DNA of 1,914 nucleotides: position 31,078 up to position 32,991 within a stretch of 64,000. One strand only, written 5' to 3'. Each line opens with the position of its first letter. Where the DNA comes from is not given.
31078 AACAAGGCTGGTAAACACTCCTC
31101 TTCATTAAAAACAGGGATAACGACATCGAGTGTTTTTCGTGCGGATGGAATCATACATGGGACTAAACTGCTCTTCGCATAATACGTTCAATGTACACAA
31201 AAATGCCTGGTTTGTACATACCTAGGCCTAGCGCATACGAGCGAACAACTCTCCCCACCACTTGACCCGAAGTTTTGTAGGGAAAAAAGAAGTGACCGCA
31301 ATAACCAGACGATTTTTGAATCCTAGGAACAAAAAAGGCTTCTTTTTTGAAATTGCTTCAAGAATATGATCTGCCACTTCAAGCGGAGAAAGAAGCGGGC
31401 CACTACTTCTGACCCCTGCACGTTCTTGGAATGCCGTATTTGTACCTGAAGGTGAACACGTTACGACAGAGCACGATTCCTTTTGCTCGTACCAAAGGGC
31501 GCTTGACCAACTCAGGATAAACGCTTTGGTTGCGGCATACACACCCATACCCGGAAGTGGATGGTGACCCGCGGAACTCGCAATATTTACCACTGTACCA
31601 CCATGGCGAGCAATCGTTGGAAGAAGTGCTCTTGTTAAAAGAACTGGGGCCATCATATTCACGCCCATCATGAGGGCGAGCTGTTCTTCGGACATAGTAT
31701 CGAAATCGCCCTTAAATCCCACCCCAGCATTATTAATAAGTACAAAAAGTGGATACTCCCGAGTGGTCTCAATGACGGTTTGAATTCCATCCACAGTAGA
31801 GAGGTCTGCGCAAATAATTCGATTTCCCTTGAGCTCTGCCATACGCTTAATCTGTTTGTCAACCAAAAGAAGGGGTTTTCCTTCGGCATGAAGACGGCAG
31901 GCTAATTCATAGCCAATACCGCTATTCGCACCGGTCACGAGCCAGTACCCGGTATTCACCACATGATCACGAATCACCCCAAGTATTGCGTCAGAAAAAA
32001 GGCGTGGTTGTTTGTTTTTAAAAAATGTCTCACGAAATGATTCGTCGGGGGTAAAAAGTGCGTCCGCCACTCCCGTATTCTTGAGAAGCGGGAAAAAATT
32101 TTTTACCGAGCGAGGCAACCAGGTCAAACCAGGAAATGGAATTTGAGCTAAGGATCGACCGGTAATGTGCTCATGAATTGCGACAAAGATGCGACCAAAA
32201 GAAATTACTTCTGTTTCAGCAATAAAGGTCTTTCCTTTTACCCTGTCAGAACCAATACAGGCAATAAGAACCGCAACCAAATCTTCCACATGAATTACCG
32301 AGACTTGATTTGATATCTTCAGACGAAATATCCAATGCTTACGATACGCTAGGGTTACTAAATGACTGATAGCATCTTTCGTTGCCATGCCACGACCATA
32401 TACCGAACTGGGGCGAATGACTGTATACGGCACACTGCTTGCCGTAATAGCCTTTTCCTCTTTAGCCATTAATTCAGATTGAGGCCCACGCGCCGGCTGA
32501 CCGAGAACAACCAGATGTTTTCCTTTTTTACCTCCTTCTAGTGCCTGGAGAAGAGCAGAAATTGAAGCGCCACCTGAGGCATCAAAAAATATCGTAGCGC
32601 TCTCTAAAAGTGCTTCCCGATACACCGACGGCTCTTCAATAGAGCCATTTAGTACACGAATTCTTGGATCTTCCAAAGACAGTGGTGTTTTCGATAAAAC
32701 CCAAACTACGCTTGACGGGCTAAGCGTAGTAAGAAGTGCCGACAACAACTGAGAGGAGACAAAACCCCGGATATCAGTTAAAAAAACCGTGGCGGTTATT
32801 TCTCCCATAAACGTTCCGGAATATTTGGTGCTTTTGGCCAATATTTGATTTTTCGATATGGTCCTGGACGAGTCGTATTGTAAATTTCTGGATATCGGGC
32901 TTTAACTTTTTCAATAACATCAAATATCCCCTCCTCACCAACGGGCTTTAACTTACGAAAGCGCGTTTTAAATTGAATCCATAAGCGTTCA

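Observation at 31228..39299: Tandemly duplicated module: epimerase-fusion enzymes paired with roughly 600-aa GT-C-like membrane proteins, plus a radical SAM enzyme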

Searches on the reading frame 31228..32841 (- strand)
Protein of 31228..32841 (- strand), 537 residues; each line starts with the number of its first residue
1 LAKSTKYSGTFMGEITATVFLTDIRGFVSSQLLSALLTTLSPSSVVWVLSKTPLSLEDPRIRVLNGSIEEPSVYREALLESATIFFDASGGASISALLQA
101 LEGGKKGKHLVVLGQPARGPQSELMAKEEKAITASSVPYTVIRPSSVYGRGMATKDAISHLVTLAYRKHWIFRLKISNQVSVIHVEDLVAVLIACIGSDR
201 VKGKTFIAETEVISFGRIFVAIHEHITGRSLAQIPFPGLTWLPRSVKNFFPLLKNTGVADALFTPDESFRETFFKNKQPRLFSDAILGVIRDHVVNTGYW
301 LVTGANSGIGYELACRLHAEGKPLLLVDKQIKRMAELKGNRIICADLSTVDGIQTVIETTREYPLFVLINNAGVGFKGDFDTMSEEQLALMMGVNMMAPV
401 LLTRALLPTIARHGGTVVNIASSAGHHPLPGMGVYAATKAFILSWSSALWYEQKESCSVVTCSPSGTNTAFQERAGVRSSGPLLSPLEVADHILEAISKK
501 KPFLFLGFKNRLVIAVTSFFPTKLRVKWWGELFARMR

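Call 6: search_protein_families(library=pfam, proteins=[window:31228-32841:-], max_evalue=0.01)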
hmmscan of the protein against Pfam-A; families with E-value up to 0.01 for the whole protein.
window:31228-32841:- (537 aa): 5 families
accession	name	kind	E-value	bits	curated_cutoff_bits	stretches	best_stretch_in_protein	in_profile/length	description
PF00106.31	adh_short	-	1.1e-31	110.3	26.6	1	301-474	4-189/195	short chain dehydrogenase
PF13561.12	adh_short_C2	-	1.1e-19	71.5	27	1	304-469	1-178/236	Enoyl-(Acyl carrier protein) reductase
PF01370.27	Epimerase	-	3.4e-06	27.1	20.9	0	133-198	157-227/240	NAD dependent epimerase/dehydratase family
PF08659.16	KR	-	3.8e-05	24.1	22.6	1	298-446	1-160/180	KR domain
PF13460.12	NAD_binding_10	-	0.0029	17.9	27.2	0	56-147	35-146/184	NAD(P)H-binding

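Call 17: search_protein_families(library=ncbifam, proteins=[window:31228-32841:-], max_evalue=0.01)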
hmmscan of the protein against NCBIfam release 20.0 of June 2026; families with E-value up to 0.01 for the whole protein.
window:31228-32841:- (537 aa): 197 families (the best 25 are shown)
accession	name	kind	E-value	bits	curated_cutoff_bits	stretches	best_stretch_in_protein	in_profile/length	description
NF006565.0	PRK09072.1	equivalog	2.7e-33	115.6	238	1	300-522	8-243/265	SDR family oxidoreductase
NF006073.0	PRK08219.1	equivalog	4.2e-29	101.9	218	1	300-497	6-209/227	SDR family oxidoreductase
NF005878.0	PRK07825.1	subfamily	3.1e-28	98.9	287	1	301-525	13-245/278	short chain dehydrogenase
NF005672.0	PRK07454.1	equivalog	8.7e-27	93.9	234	1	300-497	9-221/241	SDR family oxidoreductase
NF004825.0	PRK06181.1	equivalog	5e-25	88.3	215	1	300-521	9-252/268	SDR family oxidoreductase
NF006123.0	PRK08267.1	equivalog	4.1e-24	85.2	261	1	301-525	6-249/261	SDR family oxidoreductase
NF040690.1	mycolate_SDR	equivalog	5.5e-24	85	380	1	299-536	10-264/265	mycolate reductase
NF004823.0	PRK06179.1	subfamily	1.5e-23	83.6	310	1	300-475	8-187/271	oxidoreductase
NF005559.1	PRK07231.1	subfamily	1.6e-23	83.5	215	1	301-474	8-193/249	glucose 1-dehydrogenase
NF005806.0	PRK07666.1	equivalog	3.6e-22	78.8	286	1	301-496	11-220/239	3-ketoacyl-ACP reductase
NF004824.0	PRK06180.1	subfamily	4.7e-22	78.5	298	1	298-496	5-212/279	oxidoreductase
NF006074.0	PRK08220.1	equivalog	7.9e-22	78.1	312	1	301-473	12-186/251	2,3-dihydro-2,3-dihydroxybenzoate dehydrogenase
NF004826.0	PRK06182.1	subfamily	2.5e-21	76.2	305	1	301-473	8-186/274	oxidoreductase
NF006118.0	PRK08264.1-4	subfamily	2.8e-21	76.1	279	1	300-501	8-211/244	SDR family oxidoreductase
NF004196.0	PRK05650.1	equivalog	4.5e-21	75.1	297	1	301-473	6-190/272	SDR family oxidoreductase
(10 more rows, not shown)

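Call 86: search_solved_structures(query=window:31228-32841:-, max_evalue=1e-8)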
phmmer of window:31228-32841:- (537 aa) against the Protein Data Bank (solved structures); distinct sequences matched with E-value up to 1e-8: 74 (the best 60 are shown).
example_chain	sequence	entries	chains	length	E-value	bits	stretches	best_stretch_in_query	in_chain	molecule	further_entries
3p19_A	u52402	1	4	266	1.2e-18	70.4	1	301-470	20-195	Putative blue fluorescent protein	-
9d7j_A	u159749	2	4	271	3.7e-18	68.8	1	292-474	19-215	Oxidoreductase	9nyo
6zdz_A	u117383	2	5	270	2.1e-17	66.4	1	299-479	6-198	alcohol dehydrogenase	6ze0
2ehd_A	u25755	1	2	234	8e-17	64.4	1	298-497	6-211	Oxidoreductase, short-chain dehydrogenase/reductase family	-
4bmv_A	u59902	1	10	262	2.9e-16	62.6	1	301-489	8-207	SHORT-CHAIN DEHYDROGENASE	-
3emk_A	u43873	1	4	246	2.1e-15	59.8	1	301-466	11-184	GLUCOSE/RIBITOL DEHYDROGENASE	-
3enn_A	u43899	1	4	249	2.1e-15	59.8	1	301-466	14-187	GLUCOSE/RIBITOL DEHYDROGENASE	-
9jdq_A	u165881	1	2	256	3.5e-15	59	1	295-476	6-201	Oxidoreductase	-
7e24_A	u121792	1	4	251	4e-15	58.8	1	299-476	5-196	Oxidoreductase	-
2jah_A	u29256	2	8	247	4.8e-15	58.6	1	301-471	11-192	CLAVULANIC ACID DEHYDROGENASE | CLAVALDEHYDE DEHYDROGENASE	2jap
3uxy_A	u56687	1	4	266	8.8e-15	57.7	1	301-470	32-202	Short-chain dehydrogenase/reductase SDR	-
7e3x_A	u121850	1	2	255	1.3e-14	57.2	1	298-476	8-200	Oxidoreductase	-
7e28_A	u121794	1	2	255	1.3e-14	57.2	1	298-475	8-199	Oxidoreductase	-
6b9u_A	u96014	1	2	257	3.3e-14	55.8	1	301-465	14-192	DNA gyrase, subunit B:Short-chain dehydrogenase/reductase SDR:Glucose/ribitol dehydrogenas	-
3m1a_A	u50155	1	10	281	3.8e-14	55.6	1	299-451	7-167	Putative dehydrogenase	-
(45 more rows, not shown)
